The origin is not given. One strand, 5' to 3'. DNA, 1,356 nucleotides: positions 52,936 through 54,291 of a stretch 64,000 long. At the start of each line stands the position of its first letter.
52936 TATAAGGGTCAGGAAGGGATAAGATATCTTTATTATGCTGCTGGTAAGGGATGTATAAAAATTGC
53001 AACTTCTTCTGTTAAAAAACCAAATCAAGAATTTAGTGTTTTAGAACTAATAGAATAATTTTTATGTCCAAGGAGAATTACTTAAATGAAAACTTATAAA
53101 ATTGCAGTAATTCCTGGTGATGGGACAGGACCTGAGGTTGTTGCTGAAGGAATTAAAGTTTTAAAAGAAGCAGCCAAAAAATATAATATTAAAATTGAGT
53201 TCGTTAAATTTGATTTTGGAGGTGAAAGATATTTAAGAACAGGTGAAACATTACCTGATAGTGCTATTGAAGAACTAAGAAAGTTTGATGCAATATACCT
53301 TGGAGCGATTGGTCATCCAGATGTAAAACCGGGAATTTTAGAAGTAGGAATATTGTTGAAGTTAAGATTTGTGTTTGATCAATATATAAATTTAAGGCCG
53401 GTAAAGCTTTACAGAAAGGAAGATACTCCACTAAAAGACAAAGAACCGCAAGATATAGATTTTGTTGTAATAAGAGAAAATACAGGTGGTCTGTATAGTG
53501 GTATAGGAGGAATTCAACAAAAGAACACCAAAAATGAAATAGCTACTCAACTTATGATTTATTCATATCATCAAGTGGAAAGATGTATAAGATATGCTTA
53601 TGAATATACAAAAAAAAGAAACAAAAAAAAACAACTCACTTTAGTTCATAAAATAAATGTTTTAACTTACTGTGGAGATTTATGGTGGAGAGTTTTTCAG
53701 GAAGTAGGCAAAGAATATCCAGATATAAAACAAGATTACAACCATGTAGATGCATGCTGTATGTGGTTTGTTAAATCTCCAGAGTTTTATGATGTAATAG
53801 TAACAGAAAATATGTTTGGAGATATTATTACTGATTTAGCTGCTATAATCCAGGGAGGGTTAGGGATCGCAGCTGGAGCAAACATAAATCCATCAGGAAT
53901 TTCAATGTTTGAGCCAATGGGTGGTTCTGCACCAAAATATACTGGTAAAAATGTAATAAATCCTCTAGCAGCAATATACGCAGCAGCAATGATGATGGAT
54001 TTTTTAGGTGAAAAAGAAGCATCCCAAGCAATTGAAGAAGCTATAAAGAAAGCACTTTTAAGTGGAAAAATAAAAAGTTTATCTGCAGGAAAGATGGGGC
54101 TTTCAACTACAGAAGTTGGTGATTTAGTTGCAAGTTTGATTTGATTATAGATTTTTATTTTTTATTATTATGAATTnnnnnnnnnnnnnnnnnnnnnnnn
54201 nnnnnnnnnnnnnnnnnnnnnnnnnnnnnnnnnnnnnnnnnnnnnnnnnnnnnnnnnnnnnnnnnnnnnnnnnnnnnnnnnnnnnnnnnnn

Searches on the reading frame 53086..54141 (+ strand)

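Call 3: search_protein_families(library=pfam, proteins=[window:53086-54141:+], max_evalue=1)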
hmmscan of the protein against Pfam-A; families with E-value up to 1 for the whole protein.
window:53086-54141:+ (352 aa): 3 families
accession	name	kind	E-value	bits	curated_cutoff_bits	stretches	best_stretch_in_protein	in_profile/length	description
PF00180.25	Iso_dh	-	4.3e-99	332.5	27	1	5-348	1-348/348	Isocitrate/isopropylmalate dehydrogenase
PF10131.15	PTPS_related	-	0.21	10.4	26.4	1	31-75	462-500/621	6-pyruvoyl-tetrahydropterin synthase related domain; membrane protein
PF18853.6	LPD37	-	0.25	11.3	27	0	219-261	47-89/243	Large polyvalent protein associated domain 37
